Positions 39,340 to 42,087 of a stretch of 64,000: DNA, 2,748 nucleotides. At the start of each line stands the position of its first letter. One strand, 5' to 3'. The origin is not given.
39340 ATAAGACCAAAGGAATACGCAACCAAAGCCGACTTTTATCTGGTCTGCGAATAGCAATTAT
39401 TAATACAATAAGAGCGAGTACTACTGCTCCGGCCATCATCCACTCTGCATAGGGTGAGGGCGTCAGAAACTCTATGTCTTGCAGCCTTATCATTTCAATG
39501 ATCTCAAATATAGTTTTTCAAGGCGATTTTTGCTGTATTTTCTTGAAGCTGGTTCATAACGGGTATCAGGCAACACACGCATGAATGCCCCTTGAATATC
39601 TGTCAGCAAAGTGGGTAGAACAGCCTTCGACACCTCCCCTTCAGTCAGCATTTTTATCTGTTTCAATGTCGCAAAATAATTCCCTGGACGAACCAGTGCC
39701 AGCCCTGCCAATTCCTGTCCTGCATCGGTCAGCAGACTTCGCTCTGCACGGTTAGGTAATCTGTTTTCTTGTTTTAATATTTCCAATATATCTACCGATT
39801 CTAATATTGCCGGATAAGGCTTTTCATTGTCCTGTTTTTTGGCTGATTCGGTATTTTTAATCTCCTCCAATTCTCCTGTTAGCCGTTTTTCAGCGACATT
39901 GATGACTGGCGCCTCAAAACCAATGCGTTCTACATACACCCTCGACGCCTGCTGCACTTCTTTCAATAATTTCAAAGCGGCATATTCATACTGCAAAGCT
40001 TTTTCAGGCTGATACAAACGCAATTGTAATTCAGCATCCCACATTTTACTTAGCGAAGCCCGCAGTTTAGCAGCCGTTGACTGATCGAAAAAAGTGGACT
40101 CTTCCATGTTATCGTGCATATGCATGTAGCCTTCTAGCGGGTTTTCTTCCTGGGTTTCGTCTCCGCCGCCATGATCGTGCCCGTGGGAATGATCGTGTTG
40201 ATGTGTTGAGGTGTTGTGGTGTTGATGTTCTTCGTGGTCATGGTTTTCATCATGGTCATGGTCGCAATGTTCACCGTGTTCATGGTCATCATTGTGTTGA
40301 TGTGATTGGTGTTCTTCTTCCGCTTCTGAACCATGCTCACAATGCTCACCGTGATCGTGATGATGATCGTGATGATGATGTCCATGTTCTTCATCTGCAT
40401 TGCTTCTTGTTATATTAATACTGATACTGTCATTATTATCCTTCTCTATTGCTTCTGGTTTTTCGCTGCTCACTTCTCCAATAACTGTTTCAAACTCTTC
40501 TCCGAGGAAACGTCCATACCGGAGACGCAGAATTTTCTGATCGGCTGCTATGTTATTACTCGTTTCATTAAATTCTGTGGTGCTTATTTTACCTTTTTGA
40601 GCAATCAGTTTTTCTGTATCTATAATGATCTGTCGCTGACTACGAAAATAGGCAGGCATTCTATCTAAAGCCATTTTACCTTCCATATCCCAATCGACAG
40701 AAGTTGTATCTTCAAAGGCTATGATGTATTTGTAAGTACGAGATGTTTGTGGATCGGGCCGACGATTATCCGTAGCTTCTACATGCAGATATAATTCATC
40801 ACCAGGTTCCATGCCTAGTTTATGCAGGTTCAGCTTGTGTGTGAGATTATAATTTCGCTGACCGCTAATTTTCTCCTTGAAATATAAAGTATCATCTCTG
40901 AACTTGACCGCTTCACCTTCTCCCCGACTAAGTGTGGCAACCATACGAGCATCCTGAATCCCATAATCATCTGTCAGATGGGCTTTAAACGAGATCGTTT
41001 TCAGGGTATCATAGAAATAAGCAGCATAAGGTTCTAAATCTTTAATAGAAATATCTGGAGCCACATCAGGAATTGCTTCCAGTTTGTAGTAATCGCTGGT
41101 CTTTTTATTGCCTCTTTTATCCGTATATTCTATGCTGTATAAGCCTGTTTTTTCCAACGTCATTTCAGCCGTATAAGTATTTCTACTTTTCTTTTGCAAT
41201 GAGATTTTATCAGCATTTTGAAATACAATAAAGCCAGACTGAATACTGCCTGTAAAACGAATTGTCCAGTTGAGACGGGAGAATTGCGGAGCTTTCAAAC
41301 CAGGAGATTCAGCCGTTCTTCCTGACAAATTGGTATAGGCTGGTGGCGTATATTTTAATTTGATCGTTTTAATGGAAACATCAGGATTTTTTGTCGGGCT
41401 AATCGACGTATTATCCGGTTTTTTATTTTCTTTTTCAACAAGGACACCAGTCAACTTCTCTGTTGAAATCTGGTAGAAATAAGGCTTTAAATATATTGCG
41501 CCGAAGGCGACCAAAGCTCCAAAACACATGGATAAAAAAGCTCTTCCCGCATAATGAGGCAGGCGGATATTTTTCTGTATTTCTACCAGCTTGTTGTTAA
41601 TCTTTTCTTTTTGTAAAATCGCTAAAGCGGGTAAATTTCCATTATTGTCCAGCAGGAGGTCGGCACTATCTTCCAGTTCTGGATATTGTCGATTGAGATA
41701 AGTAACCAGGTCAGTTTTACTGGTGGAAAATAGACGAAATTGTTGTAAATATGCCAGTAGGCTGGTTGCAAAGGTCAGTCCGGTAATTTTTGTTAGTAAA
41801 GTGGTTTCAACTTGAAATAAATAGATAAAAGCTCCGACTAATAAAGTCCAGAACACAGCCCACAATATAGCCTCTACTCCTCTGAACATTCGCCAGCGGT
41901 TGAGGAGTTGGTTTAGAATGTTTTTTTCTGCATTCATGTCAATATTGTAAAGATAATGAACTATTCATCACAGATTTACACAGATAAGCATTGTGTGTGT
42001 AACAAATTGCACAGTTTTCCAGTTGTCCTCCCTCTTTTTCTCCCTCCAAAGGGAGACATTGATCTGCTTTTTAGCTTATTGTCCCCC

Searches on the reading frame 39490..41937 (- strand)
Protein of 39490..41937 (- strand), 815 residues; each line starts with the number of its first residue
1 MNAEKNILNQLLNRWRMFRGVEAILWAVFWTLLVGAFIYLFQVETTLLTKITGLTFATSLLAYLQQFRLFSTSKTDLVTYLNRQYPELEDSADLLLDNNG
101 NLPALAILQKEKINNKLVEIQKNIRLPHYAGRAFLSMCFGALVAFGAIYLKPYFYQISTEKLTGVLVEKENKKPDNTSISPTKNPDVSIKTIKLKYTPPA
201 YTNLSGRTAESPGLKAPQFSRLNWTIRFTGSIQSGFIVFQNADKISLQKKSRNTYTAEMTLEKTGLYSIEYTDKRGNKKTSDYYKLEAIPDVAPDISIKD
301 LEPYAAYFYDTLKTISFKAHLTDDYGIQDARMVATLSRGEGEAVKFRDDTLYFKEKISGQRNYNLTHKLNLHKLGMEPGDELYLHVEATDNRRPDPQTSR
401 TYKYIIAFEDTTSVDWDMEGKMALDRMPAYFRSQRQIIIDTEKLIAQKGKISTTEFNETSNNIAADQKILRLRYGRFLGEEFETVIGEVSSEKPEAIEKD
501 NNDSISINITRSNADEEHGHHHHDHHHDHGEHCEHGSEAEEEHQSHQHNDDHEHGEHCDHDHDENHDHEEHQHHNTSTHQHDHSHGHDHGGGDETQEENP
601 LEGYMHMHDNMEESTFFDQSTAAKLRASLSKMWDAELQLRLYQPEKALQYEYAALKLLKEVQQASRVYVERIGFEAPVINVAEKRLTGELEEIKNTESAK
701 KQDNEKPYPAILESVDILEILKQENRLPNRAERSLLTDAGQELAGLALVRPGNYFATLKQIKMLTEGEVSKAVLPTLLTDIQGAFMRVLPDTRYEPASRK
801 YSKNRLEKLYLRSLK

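Call 58: search_protein_families(library=pfam, proteins=[window:39490-41937:-])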
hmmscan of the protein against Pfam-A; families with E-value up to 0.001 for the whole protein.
window:39490-41937:- (815 aa): 0 families

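Call 60: find_homologous_proteins(query=window:39490-41937:-, max_evalue=1e-40)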
Query window:39490-41937:- (815 aa): 4088 proteins with E <= 1e-40 among 8000 candidates; the best 120 are listed.
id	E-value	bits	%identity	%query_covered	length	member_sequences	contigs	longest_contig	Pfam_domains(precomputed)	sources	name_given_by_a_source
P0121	0.0e+0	1858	100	100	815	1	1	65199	-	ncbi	-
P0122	0.0e+0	1040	58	99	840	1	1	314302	-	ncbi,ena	-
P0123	8.4e-257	873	52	99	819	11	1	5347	-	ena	-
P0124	3.3e-256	871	52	100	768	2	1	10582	PF13779.12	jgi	-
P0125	1.5e-254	865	53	99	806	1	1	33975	-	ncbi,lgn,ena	-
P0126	3.3e-248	844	52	99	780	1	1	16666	-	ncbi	-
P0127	4.4e-247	841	52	99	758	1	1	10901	PF13779.12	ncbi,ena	-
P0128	1.2e-174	601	40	100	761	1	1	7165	-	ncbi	-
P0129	5.4e-173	596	41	60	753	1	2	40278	-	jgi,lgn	-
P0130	1.2e-171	591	42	99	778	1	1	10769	PF13779.12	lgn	-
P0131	1.3e-170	588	40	53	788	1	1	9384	-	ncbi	-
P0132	3.8e-170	586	38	99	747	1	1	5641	-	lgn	-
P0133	5.9e-170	586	40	99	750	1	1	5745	-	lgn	-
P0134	1.4e-169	584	44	50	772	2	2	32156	PF13779.12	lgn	-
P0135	2.5e-169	583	40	99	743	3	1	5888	-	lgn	-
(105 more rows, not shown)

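Call 61: find_encoding_contigs(protein=P0122, flank=10000, max_places=2)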
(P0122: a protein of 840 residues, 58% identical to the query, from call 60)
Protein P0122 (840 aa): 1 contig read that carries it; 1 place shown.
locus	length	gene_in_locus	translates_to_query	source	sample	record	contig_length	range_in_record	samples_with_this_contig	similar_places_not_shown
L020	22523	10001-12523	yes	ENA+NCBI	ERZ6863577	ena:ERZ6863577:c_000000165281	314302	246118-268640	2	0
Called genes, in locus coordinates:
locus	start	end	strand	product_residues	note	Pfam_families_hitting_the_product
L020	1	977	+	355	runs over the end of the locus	PF02547:Queuosine_synth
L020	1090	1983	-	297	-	PF00561:Abhydrolase_1, PF12146:Hydrolase_4 (weak), PF12697:Abhydrolase_6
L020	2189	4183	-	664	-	PF13513:HEAT_EZ (weak), PF13646:HEAT_2, PF02985:HEAT (weak), PF03130:HEAT_PBS (faint), PF00160:Pro_isomerase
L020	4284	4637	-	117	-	-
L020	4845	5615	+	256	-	PF01887:SAM_HAT_N, PF20257:SAM_HAT_C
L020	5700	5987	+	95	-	PF03992:ABM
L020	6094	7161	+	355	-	PF13685:Fe-ADH_2, PF01761:DHQ_synthase, PF24621:DHQS_C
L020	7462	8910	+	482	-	PF07584:BatA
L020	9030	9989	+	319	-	PF04754:Transposase_31 (weak)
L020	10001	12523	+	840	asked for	-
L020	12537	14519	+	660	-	-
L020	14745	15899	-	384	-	PF13173:AAA_14, PF13635:DUF4143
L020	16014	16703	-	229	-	PF00578:AhpC-TSA, PF08534:Redoxin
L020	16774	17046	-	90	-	-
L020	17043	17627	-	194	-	PF00085:Thioredoxin, PF00578:AhpC-TSA, PF08534:Redoxin, PF13905:Thioredoxin_8 (faint)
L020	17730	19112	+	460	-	PF18067:Lipase_C, PF21768:AF_1763-like_C (weak)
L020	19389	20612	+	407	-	PF07690:MFS_1, PF05977:MFS_3 (weak), PF07690:MFS_1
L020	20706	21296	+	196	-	PF05685:Uma2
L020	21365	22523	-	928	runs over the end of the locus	PF07719:TPR_2 (faint), PF13424:TPR_12 (faint), PF13428:TPR_14 (faint), PF14559:TPR_19 (faint), PF13174:TPR_6 (faint), PF13181:TPR_8 (faint), PF13432:TPR_16 (faint)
